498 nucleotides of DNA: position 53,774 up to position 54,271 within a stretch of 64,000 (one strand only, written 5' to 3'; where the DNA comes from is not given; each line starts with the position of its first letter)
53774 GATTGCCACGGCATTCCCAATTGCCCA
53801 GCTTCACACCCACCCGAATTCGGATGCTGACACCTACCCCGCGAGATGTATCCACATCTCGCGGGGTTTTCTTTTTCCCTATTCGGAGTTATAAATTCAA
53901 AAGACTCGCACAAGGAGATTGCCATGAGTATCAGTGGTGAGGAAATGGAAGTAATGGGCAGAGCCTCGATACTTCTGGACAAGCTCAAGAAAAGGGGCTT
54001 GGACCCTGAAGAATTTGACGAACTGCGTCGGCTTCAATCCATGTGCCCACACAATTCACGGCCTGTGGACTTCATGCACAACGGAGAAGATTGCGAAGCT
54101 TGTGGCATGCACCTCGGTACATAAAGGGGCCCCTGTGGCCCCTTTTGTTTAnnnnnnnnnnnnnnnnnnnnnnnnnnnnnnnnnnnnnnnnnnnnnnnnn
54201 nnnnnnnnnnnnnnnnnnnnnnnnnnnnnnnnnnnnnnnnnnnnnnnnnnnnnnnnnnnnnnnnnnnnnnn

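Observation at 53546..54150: Two small Cys-rich genes with their own SD and terminators between uvrC and uvrA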

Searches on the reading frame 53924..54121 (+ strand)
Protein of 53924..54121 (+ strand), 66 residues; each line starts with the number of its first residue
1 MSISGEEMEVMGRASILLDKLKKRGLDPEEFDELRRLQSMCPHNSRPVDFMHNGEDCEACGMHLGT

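Call 12: search_protein_families(library=pfam, proteins=[window:53924-54121:+], max_evalue=10)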
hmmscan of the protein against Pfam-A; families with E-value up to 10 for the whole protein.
window:53924-54121:+ (66 aa): 1 family
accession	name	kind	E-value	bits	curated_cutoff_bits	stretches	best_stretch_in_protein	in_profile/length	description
PF12162.13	STAT1_TAZ2bind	-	0.095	12.8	21.6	1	28-37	14-23/25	STAT1 TAZ2 binding domain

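Call 13: search_protein_families(library=ncbifam, proteins=[window:53924-54121:+], max_evalue=10)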
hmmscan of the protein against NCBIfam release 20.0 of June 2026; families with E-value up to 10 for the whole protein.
window:53924-54121:+ (66 aa): 0 families

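Call 14: search_protein_families(library=phrogs, proteins=[window:53924-54121:+], max_evalue=10)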
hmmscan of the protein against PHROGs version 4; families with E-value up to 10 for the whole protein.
window:53924-54121:+ (66 aa): 0 families

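Call 17: find_homologous_proteins(query=window:53924-54121:+, max_evalue=1)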
Query window:53924-54121:+ (66 aa): 1 proteins with E <= 1 among 1 candidates.
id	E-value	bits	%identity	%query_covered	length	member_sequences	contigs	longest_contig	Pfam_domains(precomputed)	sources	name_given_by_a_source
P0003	1.6e-37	144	98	100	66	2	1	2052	-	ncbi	-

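Call 19: find_encoding_contigs(protein=P0003, flank=10000)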
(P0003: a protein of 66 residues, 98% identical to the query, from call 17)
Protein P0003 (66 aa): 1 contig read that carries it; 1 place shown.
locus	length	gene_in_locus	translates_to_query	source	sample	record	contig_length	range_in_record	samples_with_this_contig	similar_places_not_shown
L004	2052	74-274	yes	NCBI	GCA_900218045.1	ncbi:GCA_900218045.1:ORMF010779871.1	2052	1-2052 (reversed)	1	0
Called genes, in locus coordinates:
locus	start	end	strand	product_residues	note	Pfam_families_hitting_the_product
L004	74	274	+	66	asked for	-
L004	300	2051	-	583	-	?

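Call 29: find_related_loci(query=A3, collection=genome_contigs, flank=10000)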
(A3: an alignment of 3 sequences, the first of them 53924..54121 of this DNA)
Query A3 (66 aa) in genome_contigs; peptide patterns used: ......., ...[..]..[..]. (x = any residue, [..] = any of these).
296 stretches matched a pattern; 1 encode a relative of the query (tblastn E <= 1e-3); 1 distinct loci.
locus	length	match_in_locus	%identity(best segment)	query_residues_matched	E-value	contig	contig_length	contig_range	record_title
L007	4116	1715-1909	65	2-66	1e-28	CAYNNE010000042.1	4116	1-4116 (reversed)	MAG TPA_asm: uncultured Candidatus Saccharibacteria bacterium isolate SRP178908_co2_278 genome assembly, contig: NODE_18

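Call 30: find_related_loci(query=A3, collection=viral_contigs, flank=6000)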
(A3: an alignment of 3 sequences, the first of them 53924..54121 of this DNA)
Query A3 (66 aa) in viral_contigs; peptide patterns used: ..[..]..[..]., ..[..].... (x = any residue, [..] = any of these).
355 stretches matched a pattern; 1 encode a relative of the query (tblastn E <= 1e-3); 1 distinct loci.
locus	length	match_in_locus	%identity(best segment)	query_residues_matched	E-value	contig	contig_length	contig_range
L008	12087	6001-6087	50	32-61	1e-6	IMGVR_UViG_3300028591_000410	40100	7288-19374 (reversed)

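Call 33: search_protein_families(library=pfam, proteins=[L008:5899-6102:+, L008:6102-6305:+, L008:5459-5839:+], max_evalue=10)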
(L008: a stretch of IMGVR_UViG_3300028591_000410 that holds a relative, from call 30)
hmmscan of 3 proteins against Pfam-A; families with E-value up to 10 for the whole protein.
L008:5899-6102:+ (68 aa): 10 families
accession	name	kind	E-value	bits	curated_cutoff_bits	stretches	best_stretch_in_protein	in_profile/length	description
PF13248.11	Zn_ribbon_3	-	0.015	15.2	27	1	57-66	17-26/26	zinc-ribbon domain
PF13913.12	zf-C2HC_2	-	0.031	14.4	27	1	58-67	4-13/25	zinc-finger of a C2HC-type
PF25368.1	PUB10_N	-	0.035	15.2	32.6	1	3-39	77-111/124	PUB10-like, N-terminal domain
PF14169.11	YdjO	-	0.066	13.4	27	1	50-66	33-49/59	Cold-inducible protein YdjO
PF24333.1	DUF7501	-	0.084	13.5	27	1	50-66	4-20/58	Family of unknown function (DUF7501)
PF00096.32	zf-C2H2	-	0.086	13.8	25.2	1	58-67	2-11/23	Zinc finger, C2H2 type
PF07796.16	DUF1638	-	0.089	13.1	27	1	3-32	3-33/161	Protein of unknown function (DUF1638)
PF10276.14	zf-CHCC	-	0.16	12.5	27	1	55-66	26-37/37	Zinc-finger domain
PF24460.1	DUF7575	-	0.22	11.4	28.5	1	55-65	2-12/28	Domain of unknown function (DUF7575)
PF24166.1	DUF7410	-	0.43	11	27.5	1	59-67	1-9/22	Domain of unknown function (DUF7410)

L008:6102-6305:+ (68 aa): 2 families
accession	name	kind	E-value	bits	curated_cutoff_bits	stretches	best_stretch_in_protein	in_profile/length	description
PF00462.30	Glutaredoxin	-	1.6e-06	28.7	22.9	1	5-34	1-30/60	Glutaredoxin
PF05768.20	Glrx-like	-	0.013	16.3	26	1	5-44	2-40/77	Glutaredoxin-like domain (DUF836)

L008:5459-5839:+ (127 aa): 0 families

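Call 34: find_homologous_proteins(query=A4, max_evalue=1)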
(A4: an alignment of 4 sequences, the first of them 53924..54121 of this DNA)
Query A4 (4 sequences) (66 aa, profile of the alignment): 57 proteins with E <= 1 among 95 candidates.
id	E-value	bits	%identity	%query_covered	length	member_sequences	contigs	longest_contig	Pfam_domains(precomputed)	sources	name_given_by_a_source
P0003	6.4e-36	140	98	100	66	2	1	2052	-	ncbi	-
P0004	4.8e-34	134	66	97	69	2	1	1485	-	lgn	-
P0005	5.4e-31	124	69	97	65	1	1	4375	-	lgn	-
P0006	5.2e-26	108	50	45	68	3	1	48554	-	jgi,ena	-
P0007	8.9e-21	91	44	52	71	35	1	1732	-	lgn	-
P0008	2.3e-19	87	43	45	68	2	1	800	-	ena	-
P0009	8.4e-19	85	43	45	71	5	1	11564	-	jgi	jgi:uncharacterized Zn-finger protein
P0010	1.8e-18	84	53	45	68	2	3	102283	-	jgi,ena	-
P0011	6.0e-18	82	47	45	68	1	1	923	-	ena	-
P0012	9.7e-18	81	47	45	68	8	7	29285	-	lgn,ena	-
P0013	1.3e-17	81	43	45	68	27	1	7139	-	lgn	-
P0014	3.0e-17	80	47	45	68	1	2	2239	-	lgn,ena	-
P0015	1.4e-16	78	43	45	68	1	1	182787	-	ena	-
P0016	2.8e-16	77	43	45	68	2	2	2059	-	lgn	-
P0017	3.1e-16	77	50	45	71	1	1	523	-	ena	-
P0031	1.3e-13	68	43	45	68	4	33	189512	-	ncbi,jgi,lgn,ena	-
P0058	1.2e-5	43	39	42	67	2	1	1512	-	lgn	-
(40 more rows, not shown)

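Call 35: find_encoding_contigs(protein=P0005, flank=6000)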
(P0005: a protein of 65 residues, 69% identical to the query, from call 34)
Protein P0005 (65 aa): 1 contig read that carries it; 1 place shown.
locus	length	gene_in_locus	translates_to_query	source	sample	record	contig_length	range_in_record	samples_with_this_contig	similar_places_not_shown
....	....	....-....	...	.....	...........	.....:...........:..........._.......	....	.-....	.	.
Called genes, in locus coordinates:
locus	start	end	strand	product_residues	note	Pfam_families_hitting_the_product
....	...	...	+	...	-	-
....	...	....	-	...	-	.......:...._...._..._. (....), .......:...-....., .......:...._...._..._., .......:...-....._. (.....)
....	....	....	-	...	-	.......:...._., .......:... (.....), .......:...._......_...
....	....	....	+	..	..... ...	-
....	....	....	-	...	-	?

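Call 36: find_encoding_contigs(protein=P0031, flank=5000, max_places=4)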
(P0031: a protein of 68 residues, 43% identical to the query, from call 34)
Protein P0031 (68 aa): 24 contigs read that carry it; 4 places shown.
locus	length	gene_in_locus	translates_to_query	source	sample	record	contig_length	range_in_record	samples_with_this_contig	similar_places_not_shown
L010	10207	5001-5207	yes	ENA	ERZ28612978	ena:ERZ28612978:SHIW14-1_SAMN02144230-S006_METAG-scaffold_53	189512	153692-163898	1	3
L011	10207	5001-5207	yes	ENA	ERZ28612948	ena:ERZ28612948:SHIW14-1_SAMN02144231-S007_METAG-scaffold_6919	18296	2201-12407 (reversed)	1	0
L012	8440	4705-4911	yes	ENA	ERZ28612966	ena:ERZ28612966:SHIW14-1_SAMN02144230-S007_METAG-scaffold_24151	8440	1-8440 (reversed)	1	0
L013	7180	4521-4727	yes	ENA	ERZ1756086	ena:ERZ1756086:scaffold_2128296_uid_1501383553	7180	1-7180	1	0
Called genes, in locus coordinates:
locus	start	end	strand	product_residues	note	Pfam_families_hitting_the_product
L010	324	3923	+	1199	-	PF07733:DNA_pol3_alpha, PF17657:DNA_pol3_finger, PF14579:HHH_6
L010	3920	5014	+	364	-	-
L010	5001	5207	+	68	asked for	-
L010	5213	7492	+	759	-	PF03477:ATP-cone, PF13597:NRDD, PF01228:Gly_radical (weak)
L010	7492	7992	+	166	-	PF13353:Fer4_12, PF04055:Radical_SAM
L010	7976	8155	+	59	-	-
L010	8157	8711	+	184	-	PF01226:Form_Nir_trans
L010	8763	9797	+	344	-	PF01541:GIY-YIG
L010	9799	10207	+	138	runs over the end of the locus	-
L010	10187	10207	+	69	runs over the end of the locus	-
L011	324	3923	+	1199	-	PF07733:DNA_pol3_alpha, PF17657:DNA_pol3_finger, PF14579:HHH_6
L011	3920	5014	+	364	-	-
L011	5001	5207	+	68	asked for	-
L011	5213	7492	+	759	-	PF03477:ATP-cone, PF13597:NRDD, PF01228:Gly_radical (weak)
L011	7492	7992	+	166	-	PF13353:Fer4_12, PF04055:Radical_SAM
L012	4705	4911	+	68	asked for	-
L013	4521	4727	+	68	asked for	-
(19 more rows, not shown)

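Call 37: find_encoding_contigs(protein=P0009, flank=5000, max_places=3)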
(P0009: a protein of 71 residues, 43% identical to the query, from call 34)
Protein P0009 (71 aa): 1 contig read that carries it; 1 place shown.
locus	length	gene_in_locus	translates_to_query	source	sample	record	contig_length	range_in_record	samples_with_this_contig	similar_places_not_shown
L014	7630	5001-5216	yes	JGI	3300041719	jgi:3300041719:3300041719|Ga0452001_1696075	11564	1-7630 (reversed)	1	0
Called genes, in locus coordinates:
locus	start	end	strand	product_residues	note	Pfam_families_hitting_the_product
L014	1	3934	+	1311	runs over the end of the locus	PF02811:PHP, PF07733:DNA_pol3_alpha, PF17657:DNA_pol3_finger, PF14579:HHH_6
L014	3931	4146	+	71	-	-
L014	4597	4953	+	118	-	-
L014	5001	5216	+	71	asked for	-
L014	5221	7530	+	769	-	PF03477:ATP-cone, PF13597:NRDD, PF01228:Gly_radical (weak)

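Call 50: predict_structure(alignment_id=A4)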
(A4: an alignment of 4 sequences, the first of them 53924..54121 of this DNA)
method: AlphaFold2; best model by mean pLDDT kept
length: 66 residues; sequences in the alignment: 4
mean_pLDDT: 75.3   pTM: 0.47
mean pLDDT of the five models: 75.3, 68.8, 63.9, 63.0, 57.3
residues with pLDDT >= 90: 0; 70-90: 51; 50-70: 15; < 50: 0
segments of 3 or more residues with pLDDT < 50: none
pLDDT, mean of each block of 10 residues (from residue 1): 68 71 74 84 73 80 77
secondary structure, 60 per line:
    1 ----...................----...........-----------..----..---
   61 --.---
elements in order: H5-23 H28-38

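Call 52: search_solved_structures(query=A6, max_evalue=10)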
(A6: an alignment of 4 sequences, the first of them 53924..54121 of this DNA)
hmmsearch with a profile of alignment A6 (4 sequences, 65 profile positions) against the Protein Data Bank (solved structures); distinct sequences matched with E-value up to 10: 11.
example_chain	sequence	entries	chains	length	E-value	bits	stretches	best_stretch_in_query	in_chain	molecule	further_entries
6pts_D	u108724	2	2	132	0.057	16.3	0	14-37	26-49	RAF proto-oncogene serine/threonine-protein kinase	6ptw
7jhp_C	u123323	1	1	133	0.24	14.2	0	46-61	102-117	RAF proto-oncogene serine/threonine-protein kinase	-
6xgu_B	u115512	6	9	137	0.27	14.1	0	46-61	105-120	RAF proto-oncogene serine/threonine-protein kinase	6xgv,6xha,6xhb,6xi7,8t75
5aar_A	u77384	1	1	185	0.42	13.5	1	14-31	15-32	POTASSIUM CHANNEL AKT1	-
1y74_A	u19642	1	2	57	0.53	13.2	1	10-37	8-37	lin 7 homolog b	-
1n9w_A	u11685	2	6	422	1.2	12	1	11-31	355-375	aspartyl-tRNA synthetase 2 | Non-discriminating and archaeal-type aspartyl-tRNA synthetase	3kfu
3quc_A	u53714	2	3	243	1.4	11.8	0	5-26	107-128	INORGANIC PYROPHOSPHATASE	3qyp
7dvq_K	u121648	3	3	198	1.5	11.7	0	15-37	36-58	Armadillo repeat-containing protein 7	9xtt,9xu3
8dt0_A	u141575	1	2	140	1.8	11.5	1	4-31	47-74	Scaffolding protein functional sites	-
1b8a_A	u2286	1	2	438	1.8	11.4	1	11-31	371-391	PROTEIN (ASPARTYL-TRNA SYNTHETASE)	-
3nel_A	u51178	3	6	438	1.9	11.4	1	11-31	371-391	Aspartyl-tRNA synthetase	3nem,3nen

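Call 55: fold_search(model_id=the predicted structure, library=pdb)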
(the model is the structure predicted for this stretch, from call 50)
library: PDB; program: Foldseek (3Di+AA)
matches with E <= 10: 0; with E <= 0.001: 0
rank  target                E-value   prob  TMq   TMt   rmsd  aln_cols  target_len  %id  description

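Call 59: find_related_loci(query=A6, collection=metagenome_contigs, flank=6000)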
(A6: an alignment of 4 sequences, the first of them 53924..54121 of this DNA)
Query A6 (66 aa) in metagenome_contigs; peptide patterns used: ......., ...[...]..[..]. (x = any residue, [..] = any of these).
600 stretches matched a pattern (row limit reached: there are more); 2 encode a relative of the query (tblastn E <= 1e-3); 2 distinct loci.
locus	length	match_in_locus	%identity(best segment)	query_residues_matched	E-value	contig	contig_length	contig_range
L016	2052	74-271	98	1-66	1e-43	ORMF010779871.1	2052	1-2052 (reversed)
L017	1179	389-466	54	26-51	1e-7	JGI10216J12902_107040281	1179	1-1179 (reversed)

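Call 61: search_protein_families(library=padloc, proteins=[window:53924-54121:+, P0006], max_evalue=10)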
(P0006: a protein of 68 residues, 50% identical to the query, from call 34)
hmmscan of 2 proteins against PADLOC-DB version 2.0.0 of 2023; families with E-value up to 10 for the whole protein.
window:53924-54121:+ (66 aa): 0 families

P0006 (68 aa): 3 families
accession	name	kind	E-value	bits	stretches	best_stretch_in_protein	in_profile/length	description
PDLC03859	LmuB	-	0.0037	14.5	1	3-66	278-341/611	-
PDLC03843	LeoC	-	0.0075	14.4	1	3-47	108-154/207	-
PDLC03860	LmuB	-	0.023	11.2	1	14-67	249-301/565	-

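Call 62: search_dna_similar(query=P0006, collection=phages, mode=protein, max_evalue=0.001, max_rows=15)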
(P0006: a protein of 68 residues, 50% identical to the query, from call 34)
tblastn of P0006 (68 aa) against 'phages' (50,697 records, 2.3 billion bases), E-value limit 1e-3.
No match.

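Call 79: search_protein_families(library=phrogs, proteins=[P0006, P0031, P0058, P0005], max_evalue=1)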
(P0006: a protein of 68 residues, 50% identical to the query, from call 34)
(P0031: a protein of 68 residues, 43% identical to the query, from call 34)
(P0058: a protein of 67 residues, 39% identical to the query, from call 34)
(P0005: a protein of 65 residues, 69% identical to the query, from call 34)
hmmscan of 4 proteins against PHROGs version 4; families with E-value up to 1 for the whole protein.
P0006 (68 aa): 3 families
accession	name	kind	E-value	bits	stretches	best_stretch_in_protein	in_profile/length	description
phrog_77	-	DNA, RNA and nucleotide metabolism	0.011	15.3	1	7-66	574-637/967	SbcC-like subunit of palindrome specific endonuclease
phrog_4837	-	unknown function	0.073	14.4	1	24-56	6-38/101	-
phrog_21705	-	unknown function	0.2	12.2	1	4-53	56-104/184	-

P0031 (68 aa): 5 families
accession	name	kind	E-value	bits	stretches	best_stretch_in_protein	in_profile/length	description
phrog_77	-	DNA, RNA and nucleotide metabolism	0.045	13.2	1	5-66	586-637/967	SbcC-like subunit of palindrome specific endonuclease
phrog_24964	-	unknown function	0.17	12.7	1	15-48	132-165/167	-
phrog_817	-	tail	0.18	12.2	1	14-44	88-118/200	tail fiber protein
phrog_15404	-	unknown function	0.21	13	0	56-66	27-37/89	-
phrog_29237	-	unknown function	0.23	12.8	1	9-31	3-25/83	-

P0058 (67 aa): 4 families
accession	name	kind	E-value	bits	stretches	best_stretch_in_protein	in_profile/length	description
phrog_4837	-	unknown function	0.0049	18.1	1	24-56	5-37/101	-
phrog_9150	-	unknown function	0.006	17.8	1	3-65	2-60/69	-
phrog_13972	-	DNA, RNA and nucleotide metabolism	0.071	14.3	1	25-64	8-46/75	DNA ligase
phrog_1139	-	DNA, RNA and nucleotide metabolism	0.12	11.3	1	38-67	9-39/895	DNA primase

P0005 (65 aa): 0 families
